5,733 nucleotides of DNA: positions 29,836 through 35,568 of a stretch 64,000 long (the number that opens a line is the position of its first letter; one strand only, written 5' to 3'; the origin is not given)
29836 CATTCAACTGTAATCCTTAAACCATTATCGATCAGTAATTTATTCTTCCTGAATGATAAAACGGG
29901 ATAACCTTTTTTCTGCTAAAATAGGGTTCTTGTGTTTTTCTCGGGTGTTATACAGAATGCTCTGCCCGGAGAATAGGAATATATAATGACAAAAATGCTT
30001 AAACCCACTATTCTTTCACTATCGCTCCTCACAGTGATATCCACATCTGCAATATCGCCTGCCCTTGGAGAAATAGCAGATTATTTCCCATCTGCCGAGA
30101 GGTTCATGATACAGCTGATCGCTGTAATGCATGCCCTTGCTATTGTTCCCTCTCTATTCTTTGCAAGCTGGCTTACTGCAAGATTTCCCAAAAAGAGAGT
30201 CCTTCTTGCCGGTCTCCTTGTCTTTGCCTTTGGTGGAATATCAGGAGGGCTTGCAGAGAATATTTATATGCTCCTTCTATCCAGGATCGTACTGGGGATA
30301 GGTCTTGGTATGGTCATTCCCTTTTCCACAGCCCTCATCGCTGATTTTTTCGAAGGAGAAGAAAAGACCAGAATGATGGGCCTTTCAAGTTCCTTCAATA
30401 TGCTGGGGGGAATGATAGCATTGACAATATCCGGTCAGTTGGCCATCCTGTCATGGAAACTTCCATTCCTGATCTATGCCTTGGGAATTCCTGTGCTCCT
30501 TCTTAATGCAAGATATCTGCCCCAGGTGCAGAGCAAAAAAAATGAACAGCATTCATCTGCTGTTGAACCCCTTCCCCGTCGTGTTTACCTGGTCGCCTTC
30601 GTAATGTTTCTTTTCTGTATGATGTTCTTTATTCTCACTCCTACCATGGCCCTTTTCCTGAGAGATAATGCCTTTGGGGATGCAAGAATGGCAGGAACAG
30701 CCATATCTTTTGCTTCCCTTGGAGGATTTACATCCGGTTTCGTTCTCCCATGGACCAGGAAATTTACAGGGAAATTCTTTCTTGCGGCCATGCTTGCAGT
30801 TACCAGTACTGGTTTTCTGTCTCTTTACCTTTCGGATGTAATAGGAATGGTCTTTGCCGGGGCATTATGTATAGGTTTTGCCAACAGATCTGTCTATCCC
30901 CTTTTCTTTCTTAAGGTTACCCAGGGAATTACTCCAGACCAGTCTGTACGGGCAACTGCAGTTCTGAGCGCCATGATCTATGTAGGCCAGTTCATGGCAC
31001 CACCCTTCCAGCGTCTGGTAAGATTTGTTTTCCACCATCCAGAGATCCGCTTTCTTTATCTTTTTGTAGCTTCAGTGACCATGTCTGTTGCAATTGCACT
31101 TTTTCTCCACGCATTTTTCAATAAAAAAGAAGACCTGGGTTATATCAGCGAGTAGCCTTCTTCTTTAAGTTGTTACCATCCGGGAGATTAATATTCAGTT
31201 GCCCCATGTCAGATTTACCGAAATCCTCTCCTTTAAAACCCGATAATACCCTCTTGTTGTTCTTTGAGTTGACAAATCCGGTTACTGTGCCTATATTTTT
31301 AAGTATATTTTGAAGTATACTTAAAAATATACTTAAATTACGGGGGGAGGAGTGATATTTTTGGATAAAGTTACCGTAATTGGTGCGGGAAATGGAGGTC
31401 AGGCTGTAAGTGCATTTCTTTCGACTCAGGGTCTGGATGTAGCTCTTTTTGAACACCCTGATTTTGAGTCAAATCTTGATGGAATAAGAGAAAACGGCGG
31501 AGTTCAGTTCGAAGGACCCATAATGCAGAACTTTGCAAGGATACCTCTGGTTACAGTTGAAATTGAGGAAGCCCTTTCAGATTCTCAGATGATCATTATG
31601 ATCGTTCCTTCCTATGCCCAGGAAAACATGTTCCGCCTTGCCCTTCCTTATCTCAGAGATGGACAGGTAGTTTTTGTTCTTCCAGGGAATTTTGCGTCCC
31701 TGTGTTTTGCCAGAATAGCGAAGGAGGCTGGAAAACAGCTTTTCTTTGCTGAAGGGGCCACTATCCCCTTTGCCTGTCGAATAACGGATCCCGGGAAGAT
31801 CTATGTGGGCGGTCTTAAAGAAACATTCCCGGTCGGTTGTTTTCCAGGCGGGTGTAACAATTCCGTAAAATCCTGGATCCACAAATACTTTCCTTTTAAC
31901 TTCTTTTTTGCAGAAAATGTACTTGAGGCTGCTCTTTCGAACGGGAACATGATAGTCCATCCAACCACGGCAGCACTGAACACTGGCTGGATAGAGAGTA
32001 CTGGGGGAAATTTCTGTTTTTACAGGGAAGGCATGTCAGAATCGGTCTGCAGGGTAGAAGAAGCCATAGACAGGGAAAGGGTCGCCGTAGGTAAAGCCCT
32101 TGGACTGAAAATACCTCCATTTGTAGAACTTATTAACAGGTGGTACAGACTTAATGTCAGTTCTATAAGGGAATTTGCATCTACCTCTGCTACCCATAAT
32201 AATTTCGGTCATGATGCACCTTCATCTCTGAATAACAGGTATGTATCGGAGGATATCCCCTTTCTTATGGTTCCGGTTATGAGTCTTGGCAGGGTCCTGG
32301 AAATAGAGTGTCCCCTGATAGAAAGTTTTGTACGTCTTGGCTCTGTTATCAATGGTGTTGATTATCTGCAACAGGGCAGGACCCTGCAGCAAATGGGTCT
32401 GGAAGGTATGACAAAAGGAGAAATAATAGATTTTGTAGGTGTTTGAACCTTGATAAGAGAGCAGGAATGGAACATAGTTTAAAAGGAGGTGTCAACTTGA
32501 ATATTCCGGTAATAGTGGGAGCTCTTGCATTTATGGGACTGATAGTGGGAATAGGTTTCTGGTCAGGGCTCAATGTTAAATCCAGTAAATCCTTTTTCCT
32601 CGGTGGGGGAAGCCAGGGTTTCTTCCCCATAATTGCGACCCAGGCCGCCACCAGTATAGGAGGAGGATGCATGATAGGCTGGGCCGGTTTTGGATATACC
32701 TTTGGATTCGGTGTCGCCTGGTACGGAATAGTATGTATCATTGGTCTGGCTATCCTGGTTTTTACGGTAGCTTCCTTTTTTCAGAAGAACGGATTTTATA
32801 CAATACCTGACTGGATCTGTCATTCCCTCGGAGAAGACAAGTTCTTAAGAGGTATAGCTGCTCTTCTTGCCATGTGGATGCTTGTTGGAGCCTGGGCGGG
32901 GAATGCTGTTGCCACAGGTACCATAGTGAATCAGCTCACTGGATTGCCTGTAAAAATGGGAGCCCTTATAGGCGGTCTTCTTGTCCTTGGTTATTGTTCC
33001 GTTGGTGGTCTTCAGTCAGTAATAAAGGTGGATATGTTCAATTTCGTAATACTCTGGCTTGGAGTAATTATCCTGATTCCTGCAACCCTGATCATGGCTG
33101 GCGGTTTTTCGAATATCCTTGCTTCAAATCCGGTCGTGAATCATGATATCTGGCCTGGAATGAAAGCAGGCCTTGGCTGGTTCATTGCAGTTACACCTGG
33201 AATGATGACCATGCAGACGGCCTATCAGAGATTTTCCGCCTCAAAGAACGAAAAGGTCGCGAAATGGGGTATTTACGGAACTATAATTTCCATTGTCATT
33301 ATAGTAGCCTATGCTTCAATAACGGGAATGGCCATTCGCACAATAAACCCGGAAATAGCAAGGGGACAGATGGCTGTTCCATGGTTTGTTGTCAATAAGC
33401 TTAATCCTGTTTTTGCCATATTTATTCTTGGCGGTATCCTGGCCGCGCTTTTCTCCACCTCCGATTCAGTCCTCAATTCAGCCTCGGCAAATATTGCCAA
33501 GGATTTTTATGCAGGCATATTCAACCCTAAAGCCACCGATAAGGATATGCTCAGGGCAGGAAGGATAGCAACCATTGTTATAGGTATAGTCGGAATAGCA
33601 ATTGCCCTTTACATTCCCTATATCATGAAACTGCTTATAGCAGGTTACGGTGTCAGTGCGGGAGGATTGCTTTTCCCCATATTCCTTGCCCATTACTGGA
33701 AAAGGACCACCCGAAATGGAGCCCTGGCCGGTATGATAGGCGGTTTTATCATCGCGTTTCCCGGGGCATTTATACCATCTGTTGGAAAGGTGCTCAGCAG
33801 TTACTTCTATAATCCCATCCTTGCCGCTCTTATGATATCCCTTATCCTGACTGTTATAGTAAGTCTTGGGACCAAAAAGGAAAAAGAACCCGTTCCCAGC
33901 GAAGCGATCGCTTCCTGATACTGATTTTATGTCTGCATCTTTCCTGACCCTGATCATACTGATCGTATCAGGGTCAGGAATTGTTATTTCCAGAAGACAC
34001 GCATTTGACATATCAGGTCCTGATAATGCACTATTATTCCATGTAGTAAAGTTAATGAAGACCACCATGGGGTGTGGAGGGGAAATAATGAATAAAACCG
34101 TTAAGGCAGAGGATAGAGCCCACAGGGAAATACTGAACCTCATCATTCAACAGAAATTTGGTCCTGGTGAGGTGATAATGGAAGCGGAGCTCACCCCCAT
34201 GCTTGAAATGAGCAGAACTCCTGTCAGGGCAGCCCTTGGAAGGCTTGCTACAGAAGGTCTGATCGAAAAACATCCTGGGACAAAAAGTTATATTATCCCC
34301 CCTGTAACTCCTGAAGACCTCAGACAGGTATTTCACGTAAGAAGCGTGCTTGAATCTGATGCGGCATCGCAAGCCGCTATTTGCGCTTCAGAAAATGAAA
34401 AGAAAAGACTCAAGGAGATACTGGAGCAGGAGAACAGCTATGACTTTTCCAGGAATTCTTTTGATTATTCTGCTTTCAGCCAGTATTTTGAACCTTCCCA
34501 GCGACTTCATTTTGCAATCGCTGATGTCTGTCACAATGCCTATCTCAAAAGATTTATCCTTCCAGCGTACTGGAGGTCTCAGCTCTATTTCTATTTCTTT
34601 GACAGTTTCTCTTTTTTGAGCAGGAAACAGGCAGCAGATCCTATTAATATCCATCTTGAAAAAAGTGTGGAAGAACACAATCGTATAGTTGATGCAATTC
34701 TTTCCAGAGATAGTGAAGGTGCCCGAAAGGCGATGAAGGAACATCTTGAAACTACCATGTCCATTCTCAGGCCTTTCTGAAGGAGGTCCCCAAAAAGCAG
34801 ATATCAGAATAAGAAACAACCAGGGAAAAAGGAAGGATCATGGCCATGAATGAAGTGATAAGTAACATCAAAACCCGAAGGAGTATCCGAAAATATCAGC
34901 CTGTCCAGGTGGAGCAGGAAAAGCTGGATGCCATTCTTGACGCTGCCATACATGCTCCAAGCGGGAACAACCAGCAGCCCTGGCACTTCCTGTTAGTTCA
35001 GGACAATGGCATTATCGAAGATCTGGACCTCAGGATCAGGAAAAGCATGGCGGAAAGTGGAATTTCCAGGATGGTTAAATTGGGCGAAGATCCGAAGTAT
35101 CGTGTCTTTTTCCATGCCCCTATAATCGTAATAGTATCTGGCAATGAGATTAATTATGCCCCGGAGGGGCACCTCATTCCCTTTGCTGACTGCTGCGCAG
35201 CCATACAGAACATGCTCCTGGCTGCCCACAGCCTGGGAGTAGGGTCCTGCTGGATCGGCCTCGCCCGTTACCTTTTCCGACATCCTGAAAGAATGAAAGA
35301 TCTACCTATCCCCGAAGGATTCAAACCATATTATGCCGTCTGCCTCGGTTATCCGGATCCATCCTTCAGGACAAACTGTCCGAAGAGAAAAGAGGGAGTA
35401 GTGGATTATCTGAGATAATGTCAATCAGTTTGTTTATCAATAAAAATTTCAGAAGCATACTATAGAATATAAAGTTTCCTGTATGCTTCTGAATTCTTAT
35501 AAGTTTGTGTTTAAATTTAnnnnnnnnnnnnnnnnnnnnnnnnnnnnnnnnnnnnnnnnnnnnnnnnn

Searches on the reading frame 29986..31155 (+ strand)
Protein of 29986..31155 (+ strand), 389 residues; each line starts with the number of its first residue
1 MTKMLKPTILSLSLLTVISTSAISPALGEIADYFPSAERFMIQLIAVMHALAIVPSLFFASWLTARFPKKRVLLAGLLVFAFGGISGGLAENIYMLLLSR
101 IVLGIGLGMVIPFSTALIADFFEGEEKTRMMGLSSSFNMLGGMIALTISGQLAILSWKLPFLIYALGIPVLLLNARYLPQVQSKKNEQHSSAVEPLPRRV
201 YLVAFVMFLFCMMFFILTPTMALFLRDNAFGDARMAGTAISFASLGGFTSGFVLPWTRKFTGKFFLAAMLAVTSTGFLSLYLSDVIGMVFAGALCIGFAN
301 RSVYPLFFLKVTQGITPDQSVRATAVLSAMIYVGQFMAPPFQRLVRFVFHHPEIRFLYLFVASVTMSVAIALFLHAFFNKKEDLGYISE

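Call 21: search_protein_families(library=pfam, proteins=[window:29986-31155:+], max_evalue=0.001)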
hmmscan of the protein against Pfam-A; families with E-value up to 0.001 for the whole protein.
window:29986-31155:+ (389 aa): 1 family
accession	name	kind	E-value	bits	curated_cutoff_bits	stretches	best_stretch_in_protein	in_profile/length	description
PF07690.21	MFS_1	-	2.6e-40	138.9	33.4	2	11-339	3-347/347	Major Facilitator Superfamily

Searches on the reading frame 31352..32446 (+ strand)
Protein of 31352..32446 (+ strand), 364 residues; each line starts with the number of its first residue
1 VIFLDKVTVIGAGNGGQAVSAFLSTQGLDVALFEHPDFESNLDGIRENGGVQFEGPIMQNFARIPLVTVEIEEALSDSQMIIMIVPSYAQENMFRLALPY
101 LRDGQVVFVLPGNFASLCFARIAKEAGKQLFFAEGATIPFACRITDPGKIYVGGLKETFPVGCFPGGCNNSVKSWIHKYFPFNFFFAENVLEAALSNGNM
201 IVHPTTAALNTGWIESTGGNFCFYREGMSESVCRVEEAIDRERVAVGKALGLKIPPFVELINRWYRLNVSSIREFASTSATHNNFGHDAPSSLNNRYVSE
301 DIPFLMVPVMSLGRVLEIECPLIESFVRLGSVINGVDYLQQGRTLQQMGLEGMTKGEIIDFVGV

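Call 21: search_protein_families(library=pfam, proteins=[window:31352-32446:+], max_evalue=0.001)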
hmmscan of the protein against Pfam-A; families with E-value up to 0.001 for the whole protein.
window:31352-32446:+ (364 aa): 3 families
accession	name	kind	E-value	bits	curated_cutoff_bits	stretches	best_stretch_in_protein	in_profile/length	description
PF02317.23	Octopine_DH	-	3e-43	147.9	30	1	187-333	2-149/150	NAD/NADP octopine/nopaline dehydrogenase, alpha-helical domain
PF01210.29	NAD_Gly3P_dh_N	-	2.8e-06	27.8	23.1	1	6-107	1-99/158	NAD-dependent glycerol-3-phosphate dehydrogenase N-terminus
PF02558.23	ApbA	-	3.3e-05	24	22.2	1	7-158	1-142/150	Ketopantoate reductase PanE/ApbA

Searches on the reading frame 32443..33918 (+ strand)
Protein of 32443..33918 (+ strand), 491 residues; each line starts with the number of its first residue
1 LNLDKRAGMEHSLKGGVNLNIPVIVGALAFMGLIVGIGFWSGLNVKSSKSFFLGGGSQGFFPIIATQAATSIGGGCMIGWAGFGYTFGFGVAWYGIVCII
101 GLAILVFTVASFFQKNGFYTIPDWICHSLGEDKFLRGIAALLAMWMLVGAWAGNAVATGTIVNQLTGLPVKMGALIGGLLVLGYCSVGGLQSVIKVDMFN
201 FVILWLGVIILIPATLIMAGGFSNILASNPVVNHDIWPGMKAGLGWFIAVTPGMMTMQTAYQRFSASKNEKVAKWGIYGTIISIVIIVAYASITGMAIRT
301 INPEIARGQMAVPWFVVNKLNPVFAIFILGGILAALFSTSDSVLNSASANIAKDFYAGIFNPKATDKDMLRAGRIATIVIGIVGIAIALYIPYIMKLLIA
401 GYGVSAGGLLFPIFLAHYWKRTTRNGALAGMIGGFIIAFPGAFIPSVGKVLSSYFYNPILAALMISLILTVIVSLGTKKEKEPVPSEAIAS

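Call 50: search_protein_families(library=pfam, proteins=[window:32443-33918:+], max_evalue=0.00001)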
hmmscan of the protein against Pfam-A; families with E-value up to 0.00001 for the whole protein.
window:32443-33918:+ (491 aa): 1 family
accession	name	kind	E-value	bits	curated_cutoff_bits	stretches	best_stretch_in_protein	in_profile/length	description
PF00474.23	SSF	-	1.2e-46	159.9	22.8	1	51-434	1-406/406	Sodium:solute symporter family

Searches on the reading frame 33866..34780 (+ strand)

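Call 50: search_protein_families(library=pfam, proteins=[window:33866-34780:+], max_evalue=0.00001)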
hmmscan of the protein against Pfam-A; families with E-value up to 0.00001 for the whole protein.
window:33866-34780:+ (304 aa): 2 families
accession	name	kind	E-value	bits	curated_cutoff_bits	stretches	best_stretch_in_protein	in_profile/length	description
PF07729.17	FCD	-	1.2e-20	74.6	24.3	1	154-295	1-124/125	FCD domain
PF00392.27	GntR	-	2.4e-11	43.6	27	1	84-139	4-60/64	Bacterial regulatory proteins, gntR family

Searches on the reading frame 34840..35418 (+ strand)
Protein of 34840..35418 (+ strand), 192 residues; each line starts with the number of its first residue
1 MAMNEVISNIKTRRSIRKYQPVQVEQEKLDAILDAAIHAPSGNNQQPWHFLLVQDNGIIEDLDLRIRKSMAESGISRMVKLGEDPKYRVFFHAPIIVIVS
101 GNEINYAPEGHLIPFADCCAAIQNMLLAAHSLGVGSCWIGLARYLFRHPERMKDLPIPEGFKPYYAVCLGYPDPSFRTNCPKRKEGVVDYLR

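Call 50: search_protein_families(library=pfam, proteins=[window:34840-35418:+], max_evalue=0.00001)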
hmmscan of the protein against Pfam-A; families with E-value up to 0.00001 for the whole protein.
window:34840-35418:+ (192 aa): 2 families
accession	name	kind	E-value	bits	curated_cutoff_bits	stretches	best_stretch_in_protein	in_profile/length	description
PF00881.29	Nitroreductase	-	3.5e-31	109.1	23.5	1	10-171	1-167/167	Nitroreductase family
PF14512.11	TM1586_NiRdase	-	1.2e-12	48.3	27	0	26-59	157-190/215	Putative TM nitroreductase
